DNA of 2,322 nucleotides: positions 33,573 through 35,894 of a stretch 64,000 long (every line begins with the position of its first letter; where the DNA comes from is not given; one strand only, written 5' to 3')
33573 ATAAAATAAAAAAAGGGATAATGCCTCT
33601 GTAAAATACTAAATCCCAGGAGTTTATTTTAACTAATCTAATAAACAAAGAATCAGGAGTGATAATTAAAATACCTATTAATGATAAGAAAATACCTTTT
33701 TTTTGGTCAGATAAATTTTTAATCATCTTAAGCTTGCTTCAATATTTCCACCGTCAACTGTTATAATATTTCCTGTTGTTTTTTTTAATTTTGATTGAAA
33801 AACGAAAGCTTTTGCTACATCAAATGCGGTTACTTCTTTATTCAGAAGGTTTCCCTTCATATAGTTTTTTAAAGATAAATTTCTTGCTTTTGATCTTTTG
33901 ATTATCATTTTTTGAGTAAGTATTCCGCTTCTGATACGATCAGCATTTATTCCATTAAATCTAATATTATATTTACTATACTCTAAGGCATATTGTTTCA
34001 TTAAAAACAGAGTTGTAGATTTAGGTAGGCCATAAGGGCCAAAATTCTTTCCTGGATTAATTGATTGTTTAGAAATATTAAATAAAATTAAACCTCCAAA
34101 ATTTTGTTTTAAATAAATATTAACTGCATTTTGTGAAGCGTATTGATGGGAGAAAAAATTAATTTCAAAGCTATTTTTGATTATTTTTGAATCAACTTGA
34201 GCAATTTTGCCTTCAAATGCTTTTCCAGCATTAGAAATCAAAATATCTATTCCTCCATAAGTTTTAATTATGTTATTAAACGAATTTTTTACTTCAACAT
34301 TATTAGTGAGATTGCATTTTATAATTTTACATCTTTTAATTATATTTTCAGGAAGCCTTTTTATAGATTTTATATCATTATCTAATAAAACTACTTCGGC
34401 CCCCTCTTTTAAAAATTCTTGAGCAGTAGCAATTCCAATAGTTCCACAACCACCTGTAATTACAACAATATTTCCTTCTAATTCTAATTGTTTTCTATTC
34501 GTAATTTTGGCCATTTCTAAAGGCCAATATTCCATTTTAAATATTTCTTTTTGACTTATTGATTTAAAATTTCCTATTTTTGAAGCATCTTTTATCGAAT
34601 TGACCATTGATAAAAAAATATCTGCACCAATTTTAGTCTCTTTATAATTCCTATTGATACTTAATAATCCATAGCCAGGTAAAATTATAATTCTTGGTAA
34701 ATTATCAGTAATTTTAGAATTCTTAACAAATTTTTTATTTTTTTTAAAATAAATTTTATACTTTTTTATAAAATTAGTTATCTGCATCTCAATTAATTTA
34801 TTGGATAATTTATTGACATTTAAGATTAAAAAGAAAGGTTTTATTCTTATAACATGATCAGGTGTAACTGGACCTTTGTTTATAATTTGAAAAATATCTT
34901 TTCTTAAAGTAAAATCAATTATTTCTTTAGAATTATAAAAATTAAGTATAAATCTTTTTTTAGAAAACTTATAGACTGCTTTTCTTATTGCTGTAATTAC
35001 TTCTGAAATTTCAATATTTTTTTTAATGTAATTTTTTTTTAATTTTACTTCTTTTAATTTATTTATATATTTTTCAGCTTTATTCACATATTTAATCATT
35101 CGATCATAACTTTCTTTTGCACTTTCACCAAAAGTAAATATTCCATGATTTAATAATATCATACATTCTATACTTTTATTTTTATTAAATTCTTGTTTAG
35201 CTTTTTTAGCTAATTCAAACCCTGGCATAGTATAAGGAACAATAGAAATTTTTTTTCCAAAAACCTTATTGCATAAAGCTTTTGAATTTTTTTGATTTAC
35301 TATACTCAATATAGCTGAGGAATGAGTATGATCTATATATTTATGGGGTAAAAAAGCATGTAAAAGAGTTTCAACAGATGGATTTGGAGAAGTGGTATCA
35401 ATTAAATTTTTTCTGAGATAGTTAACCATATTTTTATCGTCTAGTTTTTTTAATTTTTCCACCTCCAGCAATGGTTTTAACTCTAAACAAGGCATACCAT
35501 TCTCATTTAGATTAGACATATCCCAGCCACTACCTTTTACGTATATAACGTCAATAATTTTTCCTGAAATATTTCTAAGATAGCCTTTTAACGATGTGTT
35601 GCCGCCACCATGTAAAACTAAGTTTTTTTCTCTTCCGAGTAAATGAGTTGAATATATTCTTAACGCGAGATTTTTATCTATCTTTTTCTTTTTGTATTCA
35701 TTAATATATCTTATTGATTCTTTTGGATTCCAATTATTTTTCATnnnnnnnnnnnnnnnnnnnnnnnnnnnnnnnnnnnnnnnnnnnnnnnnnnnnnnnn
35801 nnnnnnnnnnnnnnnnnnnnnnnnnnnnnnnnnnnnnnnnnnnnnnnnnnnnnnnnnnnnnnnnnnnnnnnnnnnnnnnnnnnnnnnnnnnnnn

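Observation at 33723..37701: mtnP-mtnA translationally coupled to an aldolase-SDR fusion: candidate single-polypeptide DHAP shunt for methylthioadenosine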

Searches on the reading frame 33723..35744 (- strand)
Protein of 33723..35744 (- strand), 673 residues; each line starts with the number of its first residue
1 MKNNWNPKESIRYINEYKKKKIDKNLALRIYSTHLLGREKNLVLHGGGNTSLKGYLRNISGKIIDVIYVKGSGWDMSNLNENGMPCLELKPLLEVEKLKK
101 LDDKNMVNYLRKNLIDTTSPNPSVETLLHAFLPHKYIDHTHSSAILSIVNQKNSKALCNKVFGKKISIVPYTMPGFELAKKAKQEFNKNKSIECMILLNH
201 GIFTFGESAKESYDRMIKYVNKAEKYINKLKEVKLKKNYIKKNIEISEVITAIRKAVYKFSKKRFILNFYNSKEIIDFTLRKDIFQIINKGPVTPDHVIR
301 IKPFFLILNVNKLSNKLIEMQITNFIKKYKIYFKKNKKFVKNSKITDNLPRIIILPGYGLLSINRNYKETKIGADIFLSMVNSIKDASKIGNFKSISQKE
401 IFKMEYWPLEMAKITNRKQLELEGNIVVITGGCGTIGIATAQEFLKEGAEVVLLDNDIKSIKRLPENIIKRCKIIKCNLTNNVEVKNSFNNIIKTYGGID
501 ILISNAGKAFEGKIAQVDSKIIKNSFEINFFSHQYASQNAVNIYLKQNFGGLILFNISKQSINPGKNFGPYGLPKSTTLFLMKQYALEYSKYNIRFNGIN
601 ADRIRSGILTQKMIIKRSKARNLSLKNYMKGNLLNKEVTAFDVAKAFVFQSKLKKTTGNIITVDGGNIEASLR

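Call 3: search_protein_families(library=pfam, proteins=[window:33723-35744:-])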
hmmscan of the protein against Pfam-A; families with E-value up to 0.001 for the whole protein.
window:33723-35744:- (673 aa): 5 families
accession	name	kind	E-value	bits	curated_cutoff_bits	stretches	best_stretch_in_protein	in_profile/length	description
PF00106.31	adh_short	-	1.3e-30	106.8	26.6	1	426-607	2-185/195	short chain dehydrogenase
PF13561.12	adh_short_C2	-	9.3e-30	104.4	27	1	436-666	8-234/236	Enoyl-(Acyl carrier protein) reductase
PF00596.27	Aldolase_II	-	1.2e-19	71.4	22.2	1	38-224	11-180/183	Class II Aldolase and Adducin N-terminal domain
PF01370.27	Epimerase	-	6.4e-05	22.9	20.9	1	427-490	1-61/240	NAD dependent epimerase/dehydratase family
PF23441.1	SDR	-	0.00063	19.7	27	0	475-666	66-254/258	SDR-like rossmann domain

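Call 4: search_protein_families(library=ncbifam, proteins=[window:33723-35744:-])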
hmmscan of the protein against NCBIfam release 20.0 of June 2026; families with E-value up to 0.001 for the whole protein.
window:33723-35744:- (673 aa): 212 families (the best 25 are shown)
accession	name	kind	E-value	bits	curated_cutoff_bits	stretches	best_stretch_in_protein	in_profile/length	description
NF006192.0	PRK08324.1-6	equivalog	1.9e-244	813.1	639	1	1-673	1-685/685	bifunctional aldolase/short-chain dehydrogenase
NF006195.0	PRK08324.2-3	equivalog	3.3e-223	742.7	931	1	1-673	1-678/678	bifunctional aldolase/short-chain dehydrogenase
NF006193.0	PRK08324.2-1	subfamily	3.2e-202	673.4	1213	1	1-673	1-705/705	bifunctional aldolase/short-chain dehydrogenase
NF006196.0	PRK08324.2-4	equivalog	3.2e-157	524.8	831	1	15-667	6-653/657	bifunctional aldolase/short-chain dehydrogenase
NF006194.0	PRK08324.2-2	equivalog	1.6e-153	512.9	686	1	1-671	1-701/703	bifunctional aldolase/short-chain dehydrogenase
NF006190.0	PRK08324.1-4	equivalog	1e-131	440.3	1014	1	16-670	8-686/689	bifunctional aldolase/short-chain dehydrogenase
TIGR02632.1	RhaD_aldol-ADH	equivalog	2.8e-119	399.4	567.75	1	30-673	5-676/676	bifunctional rhamnulose-1-phosphate aldolase/short-chain dehydrogenase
NF006189.0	PRK08324.1-3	equivalog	2.9e-117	392.8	634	1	21-673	21-701/701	bifunctional rhamnulose-1-phosphate aldolase/short-chain dehydrogenase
NF006191.0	PRK08324.1-5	equivalog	1.4e-102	344.4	1240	1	22-672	24-705/706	bifunctional aldolase/short-chain dehydrogenase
NF006197.0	PRK08324.2-5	equivalog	8.8e-90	301.8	627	1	21-458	12-455/583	bifunctional aldolase/short-chain dehydrogenase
NF006188.0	PRK08324.1-1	equivalog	3.8e-76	256.8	1152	1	30-673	11-679/679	bifunctional aldolase/short-chain dehydrogenase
NF005559.1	PRK07231.1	subfamily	1.9e-31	109.5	215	1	422-667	2-247/249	glucose 1-dehydrogenase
NF004791.0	PRK06138.1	equivalog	3.2e-28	98.7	312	1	421-667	2-249/252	SDR family oxidoreductase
NF052558.1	MBtsdlDhBudC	equivalog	8.4e-28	97.6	270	1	423-667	2-241/250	meso-2,3-butanediol dehydrogenase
NF009093.0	PRK12429.1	subfamily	3.1e-24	85.7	258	1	422-666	3-255/259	3-hydroxybutyrate dehydrogenase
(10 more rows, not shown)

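Call 6: search_solved_structures(query=window:33723-35744:-, max_evalue=0.01, show_alignments=2)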
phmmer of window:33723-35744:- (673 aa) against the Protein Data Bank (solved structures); distinct sequences matched with E-value up to 0.01: 448 (the best 60 are shown).
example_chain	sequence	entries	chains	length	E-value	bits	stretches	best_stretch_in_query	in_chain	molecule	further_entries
3m4r_A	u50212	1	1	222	6.3e-50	173.3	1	15-229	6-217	Uncharacterized protein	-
6f9q_A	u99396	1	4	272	5.1e-19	71.2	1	419-666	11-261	7S-cis-cis-nepetalactol cyclase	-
2et6_A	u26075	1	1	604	1.3e-17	66.6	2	421-660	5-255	(3R)-hydroxyacyl-CoA dehydrogenase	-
2bgk_A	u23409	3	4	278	1.3e-17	66.5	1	421-667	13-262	RHIZOME SECOISOLARICIRESINOL DEHYDROGENASE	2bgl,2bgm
6zyz_A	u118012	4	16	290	2.2e-17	65.8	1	421-666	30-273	Borneol dehydrogenase from salvia rosmarinus | Borneol Dehydrogenase (salvia rosmarinus) apo structure | BORNEOL DEHYDROGENASE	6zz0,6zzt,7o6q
8r0c_A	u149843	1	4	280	7.5e-17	64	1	421-666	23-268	Borneoldehydrogenase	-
4dqx_A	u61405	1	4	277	2e-16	62.6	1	419-667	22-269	Probable oxidoreductase protein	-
8r0d_A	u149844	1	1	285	6.8e-16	60.9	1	420-666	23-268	Borneoldehydrogenase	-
7quj_A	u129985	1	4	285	9.1e-16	60.5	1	420-667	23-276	NsNEPS2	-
2zk7_A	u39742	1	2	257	1.5e-15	59.8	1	421-605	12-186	Glucose 1-dehydrogenase related protein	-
2dtd_A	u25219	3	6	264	1.7e-15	59.6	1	422-607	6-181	Glucose 1-dehydrogenase related protein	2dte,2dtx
5itv_A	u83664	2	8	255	1.8e-15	59.5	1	422-666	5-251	Dihydroanticapsin 7-dehydrogenase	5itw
1zem_A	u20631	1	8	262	2e-15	59.4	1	422-619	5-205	xylitol dehydrogenase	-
7eny_A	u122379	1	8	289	2.9e-15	58.8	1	414-669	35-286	7alpha-hydroxysteroid dehydrogenase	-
4ni5_A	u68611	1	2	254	3.7e-15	58.5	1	420-610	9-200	Oxidoreductase, short-chain dehydrogenase/reductase family protein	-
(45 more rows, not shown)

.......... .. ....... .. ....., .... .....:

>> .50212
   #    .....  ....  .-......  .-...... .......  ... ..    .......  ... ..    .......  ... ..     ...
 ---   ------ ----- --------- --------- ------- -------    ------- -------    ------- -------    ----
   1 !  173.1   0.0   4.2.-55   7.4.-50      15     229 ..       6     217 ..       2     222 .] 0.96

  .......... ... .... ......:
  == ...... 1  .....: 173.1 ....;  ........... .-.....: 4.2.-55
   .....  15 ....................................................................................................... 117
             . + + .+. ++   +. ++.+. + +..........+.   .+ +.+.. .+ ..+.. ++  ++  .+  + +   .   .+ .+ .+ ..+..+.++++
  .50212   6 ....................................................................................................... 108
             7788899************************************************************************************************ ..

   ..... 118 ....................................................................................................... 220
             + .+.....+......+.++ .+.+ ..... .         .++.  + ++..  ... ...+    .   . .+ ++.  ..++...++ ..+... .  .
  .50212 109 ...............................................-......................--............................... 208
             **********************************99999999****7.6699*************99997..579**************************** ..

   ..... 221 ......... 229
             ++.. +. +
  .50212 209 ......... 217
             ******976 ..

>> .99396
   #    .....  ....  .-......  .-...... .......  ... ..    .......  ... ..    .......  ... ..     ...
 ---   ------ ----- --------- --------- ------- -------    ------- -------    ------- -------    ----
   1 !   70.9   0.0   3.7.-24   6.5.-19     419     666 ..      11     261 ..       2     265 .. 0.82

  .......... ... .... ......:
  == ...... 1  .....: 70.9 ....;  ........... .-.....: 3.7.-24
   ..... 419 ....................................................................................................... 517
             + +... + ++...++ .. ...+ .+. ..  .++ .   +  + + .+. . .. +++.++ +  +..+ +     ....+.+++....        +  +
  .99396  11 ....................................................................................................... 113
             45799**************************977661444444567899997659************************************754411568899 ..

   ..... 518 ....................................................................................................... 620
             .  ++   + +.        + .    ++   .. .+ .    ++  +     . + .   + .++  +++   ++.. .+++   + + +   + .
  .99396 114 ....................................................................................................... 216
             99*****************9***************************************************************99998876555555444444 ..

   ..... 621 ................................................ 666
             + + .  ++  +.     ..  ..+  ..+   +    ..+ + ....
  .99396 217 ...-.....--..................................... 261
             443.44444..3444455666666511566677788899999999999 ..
